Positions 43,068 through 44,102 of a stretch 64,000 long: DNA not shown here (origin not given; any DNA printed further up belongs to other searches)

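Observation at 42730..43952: DUF3800 protein coupled to an unknown 163-aa protein: candidate undescribed two-gene defence module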

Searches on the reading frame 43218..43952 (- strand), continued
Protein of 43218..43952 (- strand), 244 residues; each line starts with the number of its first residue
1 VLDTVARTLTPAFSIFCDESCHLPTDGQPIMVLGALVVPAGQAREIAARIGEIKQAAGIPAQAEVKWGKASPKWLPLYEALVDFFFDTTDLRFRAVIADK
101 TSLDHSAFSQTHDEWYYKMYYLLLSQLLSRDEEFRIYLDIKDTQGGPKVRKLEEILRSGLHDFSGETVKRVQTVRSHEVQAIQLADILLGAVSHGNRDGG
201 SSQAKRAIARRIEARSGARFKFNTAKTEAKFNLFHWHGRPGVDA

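Call 55: search_protein_families(library=padloc, alignment_id=A5, max_evalue=1e-10)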
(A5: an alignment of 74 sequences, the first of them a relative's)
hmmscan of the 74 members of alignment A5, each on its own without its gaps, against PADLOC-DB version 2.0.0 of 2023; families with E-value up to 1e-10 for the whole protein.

A. member 1, L001:3430-5862:- (811 aa): 5 families
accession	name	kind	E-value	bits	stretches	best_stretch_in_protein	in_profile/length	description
PDLC01465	PrimPol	-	7.9e-87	289.3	1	38-377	14-275/276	"CAS-I,CAS-II,CAS-III,CAS-IV,CAS-V,CAS-VI; associated"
PDLC01101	PrimPol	-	8.1e-24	82.1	1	176-327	221-335/490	adaptation polymerase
PDLC02707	PbeA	-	2.5e-13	47.5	0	450-593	253-416/672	PbeA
PDLC02704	PbeA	-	1.9e-12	44.5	0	557-629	386-440/682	PbeA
PDLC03658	mREase_IV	-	1.5e-11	40.8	1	464-784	242-558/953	Type IV methyl-directed restriction enzyme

B. families by the number of members that match (of 74 scanned): 280 families (the first 25 are shown)
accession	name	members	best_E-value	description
PDLC03089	Specificity_I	16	2.7e-101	Type I specificity subunit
PDLC03168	Specificity_I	15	1.2e-87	Type I specificity subunit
PDLC03179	Specificity_I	14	4.9e-200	Type I specificity subunit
PDLC03099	Specificity_I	14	9e-104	Type I specificity subunit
PDLC03086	Specificity_I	14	2.5e-101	Type I specificity subunit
PDLC03068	Specificity_I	14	8.8e-85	Type I specificity subunit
PDLC03189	Specificity_I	14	3.6e-65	Type I specificity subunit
PDLC03079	Specificity_I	14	1e-64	Type I specificity subunit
PDLC03154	Specificity_I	14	4.4e-57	Type I specificity subunit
PDLC03072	Specificity_I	14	7.3e-44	Type I specificity subunit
PDLC03107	Specificity_I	14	2.3e-36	Type I specificity subunit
PDLC03098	Specificity_I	13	3.9e-87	Type I specificity subunit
PDLC03172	Specificity_I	13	1e-78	Type I specificity subunit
PDLC03100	Specificity_I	13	1.8e-67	Type I specificity subunit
PDLC04137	mad5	13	2.4e-66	mads_5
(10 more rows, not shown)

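Call 56: search_protein_families(library=padloc, alignment_id=A6, max_evalue=1e-10)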
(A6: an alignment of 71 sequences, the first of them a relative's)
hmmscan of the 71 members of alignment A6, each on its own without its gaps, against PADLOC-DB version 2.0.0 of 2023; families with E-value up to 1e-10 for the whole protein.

A. member 1, L001:7327-8709:- (461 aa): 0 families

B. families by the number of members that match (of 71 scanned): 153 families (the first 25 are shown)
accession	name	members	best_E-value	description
PDLC03040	REase_I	8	0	Type I restriction enzyme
PDLC03044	REase_I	8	6.6e-81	Type I restriction enzyme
PDLC03041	REase_I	8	8.5e-79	Type I restriction enzyme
PDLC03048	REase_I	8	6.1e-67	Type I restriction enzyme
PDLC03045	REase_I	7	1e-22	Type I restriction enzyme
PDLC03046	REase_I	6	4.4e-28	Type I restriction enzyme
PDLC03647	REase_III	2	1.7e-299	Type III restriction enzyme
PDLC02193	PLD_Helicase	2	1.8e-244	-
PDLC00659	HmaA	2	5.9e-139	SNF2 helicase / DEAD-box helicase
PDLC02504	BrxHI|BrxHII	2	3.5e-46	BrxHII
PDLC02621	DrmD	2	3e-41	DrmD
PDLC02620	DrmD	2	2.8e-40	DrmD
PDLC02500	BrxHI|BrxHII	2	3.4e-37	BrxHI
PDLC02623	DrmD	2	3.7e-36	DrmD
PDLC02619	DrmD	2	2.4e-33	DrmD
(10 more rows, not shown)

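Call 59: find_related_loci(query=A2, collection=viral_contigs, flank=6000)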
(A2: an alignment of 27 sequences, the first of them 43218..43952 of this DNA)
Query A2 (244 aa) in viral_contigs; peptide patterns used: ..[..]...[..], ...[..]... (x = any residue, [..] = any of these).
271 stretches matched a pattern; 193 encode a relative of the query (tblastn E <= 1e-3); the best 80 are kept; 80 distinct loci.
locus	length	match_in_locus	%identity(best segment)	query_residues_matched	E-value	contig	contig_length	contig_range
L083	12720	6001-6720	47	5-242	1e-69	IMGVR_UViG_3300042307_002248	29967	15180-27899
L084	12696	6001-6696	46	8-238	2e-69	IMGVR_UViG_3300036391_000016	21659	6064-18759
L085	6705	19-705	46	13-239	4e-67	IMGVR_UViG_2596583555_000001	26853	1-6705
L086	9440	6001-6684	44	13-238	7e-67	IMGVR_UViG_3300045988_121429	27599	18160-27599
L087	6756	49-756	44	8-242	8e-67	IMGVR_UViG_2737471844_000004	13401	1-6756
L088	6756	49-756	44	8-242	8e-67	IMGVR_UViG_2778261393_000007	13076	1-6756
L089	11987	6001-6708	44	8-242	2e-66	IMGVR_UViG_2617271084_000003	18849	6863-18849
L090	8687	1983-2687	43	7-239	2e-66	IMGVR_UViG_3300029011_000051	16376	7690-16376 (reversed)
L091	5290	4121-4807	45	13-239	8e-66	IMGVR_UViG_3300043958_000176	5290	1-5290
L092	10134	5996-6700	43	7-239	7e-66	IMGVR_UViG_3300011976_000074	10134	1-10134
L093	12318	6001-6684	43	13-238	7e-66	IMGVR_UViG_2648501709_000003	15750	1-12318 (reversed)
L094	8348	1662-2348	45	13-239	7e-66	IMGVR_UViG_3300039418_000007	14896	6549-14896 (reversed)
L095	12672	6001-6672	46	13-236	4e-65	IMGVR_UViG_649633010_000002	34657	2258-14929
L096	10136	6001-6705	42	7-239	3e-65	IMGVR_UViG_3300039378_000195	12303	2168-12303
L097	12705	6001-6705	43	13-242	9e-65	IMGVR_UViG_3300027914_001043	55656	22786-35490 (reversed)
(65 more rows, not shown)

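Call 68: find_related_loci(query=A7, collection=viral_contigs, flank=3000)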
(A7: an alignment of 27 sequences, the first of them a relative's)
Query A7 (164 aa) in viral_contigs; peptide patterns used: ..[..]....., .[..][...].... (x = any residue, [..] = any of these).
78 stretches matched a pattern; 14 encode a relative of the query (tblastn E <= 1e-3); 14 distinct loci.
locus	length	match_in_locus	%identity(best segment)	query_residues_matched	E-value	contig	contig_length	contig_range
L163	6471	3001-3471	53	8-164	5e-55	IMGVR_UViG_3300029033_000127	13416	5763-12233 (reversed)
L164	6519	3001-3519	38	1-164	2e-33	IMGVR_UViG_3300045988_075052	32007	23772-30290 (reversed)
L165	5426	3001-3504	37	1-162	2e-32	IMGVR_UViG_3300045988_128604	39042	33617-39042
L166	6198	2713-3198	36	7-161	4e-32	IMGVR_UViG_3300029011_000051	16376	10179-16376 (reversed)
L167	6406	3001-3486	36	7-161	3e-32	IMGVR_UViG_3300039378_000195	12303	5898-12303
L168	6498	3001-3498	37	6-162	7e-32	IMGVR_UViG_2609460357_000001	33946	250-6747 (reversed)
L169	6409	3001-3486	36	7-161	1e-31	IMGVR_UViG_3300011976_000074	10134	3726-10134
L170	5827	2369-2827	40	9-161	4e-31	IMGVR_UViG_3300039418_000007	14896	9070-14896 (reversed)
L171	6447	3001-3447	38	23-161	3e-30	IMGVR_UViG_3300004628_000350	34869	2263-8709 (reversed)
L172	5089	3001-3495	37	7-161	2e-30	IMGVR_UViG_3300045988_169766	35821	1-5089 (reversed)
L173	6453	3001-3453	38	1-146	7e-30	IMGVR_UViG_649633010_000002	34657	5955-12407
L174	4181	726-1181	39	9-160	3e-29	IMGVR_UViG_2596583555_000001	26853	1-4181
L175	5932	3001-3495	33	1-164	9e-28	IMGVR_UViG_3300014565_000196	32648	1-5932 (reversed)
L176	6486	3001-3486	33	7-162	2e-26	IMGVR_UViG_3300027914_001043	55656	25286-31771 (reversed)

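Call 69: find_homologous_proteins(query=A7)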
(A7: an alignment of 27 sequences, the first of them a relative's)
Query A7 (27 sequences) (164 aa, profile of the alignment): 4385 proteins with E <= 0.001 among 6009 candidates; the best 120 are listed.
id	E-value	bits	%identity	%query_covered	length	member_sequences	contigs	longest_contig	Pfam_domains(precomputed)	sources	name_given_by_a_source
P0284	4.3e-81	288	62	95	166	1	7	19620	-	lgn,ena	-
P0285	5.0e-81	288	62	95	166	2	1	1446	-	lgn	-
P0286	5.5e-81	288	62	100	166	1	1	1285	-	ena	-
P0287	6.3e-81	288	64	99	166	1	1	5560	-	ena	-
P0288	7.1e-81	288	59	100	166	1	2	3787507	-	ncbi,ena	-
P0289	8.9e-81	287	61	100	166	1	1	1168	-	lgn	-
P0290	9.3e-81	287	67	97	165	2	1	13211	-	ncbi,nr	ncbi:MAG: hypothetical protein KZQ58_10075 [gamma proteobacterium symbiont of Bathyaustriella thioni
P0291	9.5e-81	287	60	100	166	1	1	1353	-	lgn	-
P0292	9.7e-81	287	59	100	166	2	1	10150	-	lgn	-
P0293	1.2e-80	287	67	99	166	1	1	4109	-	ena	-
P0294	1.4e-80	287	61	100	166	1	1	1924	-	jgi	jgi:hypothetical protein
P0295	1.6e-80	287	60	98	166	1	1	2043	-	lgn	-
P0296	1.8e-80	286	64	95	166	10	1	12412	-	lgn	-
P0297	1.8e-80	286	60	100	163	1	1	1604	-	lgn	-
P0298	2.2e-80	286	62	95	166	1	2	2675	-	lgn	-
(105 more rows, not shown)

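Call 70: search_protein_families(library=phrogs, proteins=[window:43218-43952:-], max_evalue=0.01)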
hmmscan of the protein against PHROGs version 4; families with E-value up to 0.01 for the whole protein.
window:43218-43952:- (244 aa): 2 families
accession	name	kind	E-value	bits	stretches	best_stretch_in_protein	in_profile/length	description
phrog_3732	-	unknown function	3.4e-38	132.7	1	13-239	8-241/263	-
phrog_9243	-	unknown function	2.7e-05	24.8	1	30-200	29-203/234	-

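Call 71: search_protein_families(library=ncbifam, proteins=[window:43218-43952:-], max_evalue=0.01)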
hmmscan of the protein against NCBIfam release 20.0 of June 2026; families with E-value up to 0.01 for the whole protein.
window:43218-43952:- (244 aa): 0 families

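Call 98: search_protein_families(library=pfam, proteins=[L007:338-1789:+, L007:1776-3101:+, L007:4556-7699:+, L015:4811-6001:+, L015:7363-11013:+, L072:1699-3318:+, L072:3299-4558:+, L072:5899-9066:+, L032:2318-3589:+, L032:5637-8666:+], max_evalue=0.00001)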
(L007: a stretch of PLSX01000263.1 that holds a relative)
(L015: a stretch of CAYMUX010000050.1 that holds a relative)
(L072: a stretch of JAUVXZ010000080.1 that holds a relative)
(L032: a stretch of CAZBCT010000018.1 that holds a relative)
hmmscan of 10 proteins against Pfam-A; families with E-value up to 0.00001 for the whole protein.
L007:338-1789:+ (484 aa): 2 families
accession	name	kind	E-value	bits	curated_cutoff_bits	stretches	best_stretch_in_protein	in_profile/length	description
PF02384.22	N6_Mtase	-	9.8e-99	331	20.4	1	143-444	20-311/311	N-6 DNA Methylase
PF12161.14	HsdM_N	-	3.1e-16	60.7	24.5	1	9-128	1-133/135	HsdM N-terminal domain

L007:1776-3101:+ (442 aa): 1 family
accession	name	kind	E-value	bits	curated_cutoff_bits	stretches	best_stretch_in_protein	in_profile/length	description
PF01420.25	Methylase_S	-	7.1e-16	59.3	22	1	37-195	26-167/168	Type I restriction modification DNA specificity domain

L007:4556-7699:+ (1048 aa): 5 families
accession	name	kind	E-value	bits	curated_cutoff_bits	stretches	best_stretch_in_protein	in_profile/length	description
PF11867.13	T1RH-like_C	-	8e-132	440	26.8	1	717-1042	1-327/329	Type I restriction enzyme HindI endonuclease subunit-like, C-terminal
PF18766.7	SWI2_SNF2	-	3.5e-82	275.8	26.7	1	274-532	1-220/221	SWI2/SNF2 ATPase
PF04313.20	HSDR_N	-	3e-47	161.5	25.1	1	5-214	2-197/198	Type I restriction enzyme R protein N terminus (HSDR_N)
PF22679.2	T1R_D3-like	-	1.5e-21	77.9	27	1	630-700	84-156/158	Type I restriction enzyme subunit R domain 3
PF04851.21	ResIII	-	2.8e-17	63.5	22.5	1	274-465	7-163/164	Type III restriction enzyme, res subunit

L015:4811-6001:+ (397 aa): 1 family
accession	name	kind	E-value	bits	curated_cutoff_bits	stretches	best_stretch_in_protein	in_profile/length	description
PF01420.25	Methylase_S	-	1.6e-27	97.2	22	2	5-185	5-167/168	Type I restriction modification DNA specificity domain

L015:7363-11013:+ (1217 aa): 6 families
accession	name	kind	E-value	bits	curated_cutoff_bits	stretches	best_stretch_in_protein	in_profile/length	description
PF18766.7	SWI2_SNF2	-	1.6e-68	231.1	26.7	1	461-658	17-215/221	SWI2/SNF2 ATPase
PF04313.20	HSDR_N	-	2.6e-48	165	25.1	1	4-212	2-197/198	Type I restriction enzyme R protein N terminus (HSDR_N)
PF11867.13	T1RH-like_C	-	1.4e-40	140.1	26.8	1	884-1202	5-322/329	Type I restriction enzyme HindI endonuclease subunit-like, C-terminal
PF04480.18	DUF559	-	2.5e-33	114.6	20.6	1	323-426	5-106/109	Protein of unknown function (DUF559)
PF22679.2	T1R_D3-like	-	1e-19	71.9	27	1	703-858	3-156/158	Type I restriction enzyme subunit R domain 3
PF04851.21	ResIII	-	3.1e-18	66.7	22.5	1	461-598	22-162/164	Type III restriction enzyme, res subunit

L072:1699-3318:+ (540 aa): 4 families
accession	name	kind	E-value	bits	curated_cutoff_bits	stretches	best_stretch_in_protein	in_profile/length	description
PF02384.22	N6_Mtase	-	4.2e-84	283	20.4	1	145-492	3-311/311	N-6 DNA Methylase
PF12161.14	HsdM_N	-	1.2e-22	81.4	24.5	1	8-134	1-133/135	HsdM N-terminal domain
PF01170.24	UPF0020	-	5.3e-08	33.2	22.3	1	190-276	31-133/197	RMKL-like, methyltransferase domain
PF05175.20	MTS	-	7.1e-06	26.2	23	0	179-279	22-113/170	Methyltransferase small domain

L072:3299-4558:+ (420 aa): 1 family
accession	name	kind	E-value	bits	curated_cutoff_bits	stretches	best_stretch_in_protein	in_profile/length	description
PF01420.25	Methylase_S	-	7.4e-18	65.8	22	1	49-173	43-164/168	Type I restriction modification DNA specificity domain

L072:5899-9066:+ (1056 aa): 5 families
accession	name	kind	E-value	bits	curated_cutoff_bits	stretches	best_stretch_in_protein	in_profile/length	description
PF18766.7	SWI2_SNF2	-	2.3e-76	256.8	26.7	1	271-495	1-219/221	SWI2/SNF2 ATPase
PF11867.13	T1RH-like_C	-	1.3e-43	150.1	26.8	1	717-1039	5-322/329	Type I restriction enzyme HindI endonuclease subunit-like, C-terminal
PF04313.20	HSDR_N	-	4e-43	148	25.1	1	4-213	2-196/198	Type I restriction enzyme R protein N terminus (HSDR_N)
PF04851.21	ResIII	-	1.7e-18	67.5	22.5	1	278-431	10-162/164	Type III restriction enzyme, res subunit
PF22679.2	T1R_D3-like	-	2.7e-18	67.3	27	1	537-691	4-156/158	Type I restriction enzyme subunit R domain 3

L032:2318-3589:+ (424 aa): 1 family
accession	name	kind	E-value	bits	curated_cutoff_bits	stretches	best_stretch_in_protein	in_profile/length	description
PF01420.25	Methylase_S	-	3.4e-25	89.6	22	2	238-397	4-160/168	Type I restriction modification DNA specificity domain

L032:5637-8666:+ (1010 aa): 4 families
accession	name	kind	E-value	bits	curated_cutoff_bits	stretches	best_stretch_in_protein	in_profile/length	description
PF18766.7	SWI2_SNF2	-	6e-74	248.9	26.7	1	252-480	1-220/221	SWI2/SNF2 ATPase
PF04313.20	HSDR_N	-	3.1e-38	132.1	25.1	1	8-199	4-194/198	Type I restriction enzyme R protein N terminus (HSDR_N)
PF22679.2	T1R_D3-like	-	2e-36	126.2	27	1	522-667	3-158/158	Type I restriction enzyme subunit R domain 3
PF04851.21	ResIII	-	2.1e-19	70.4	22.5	1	249-413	4-162/164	Type III restriction enzyme, res subunit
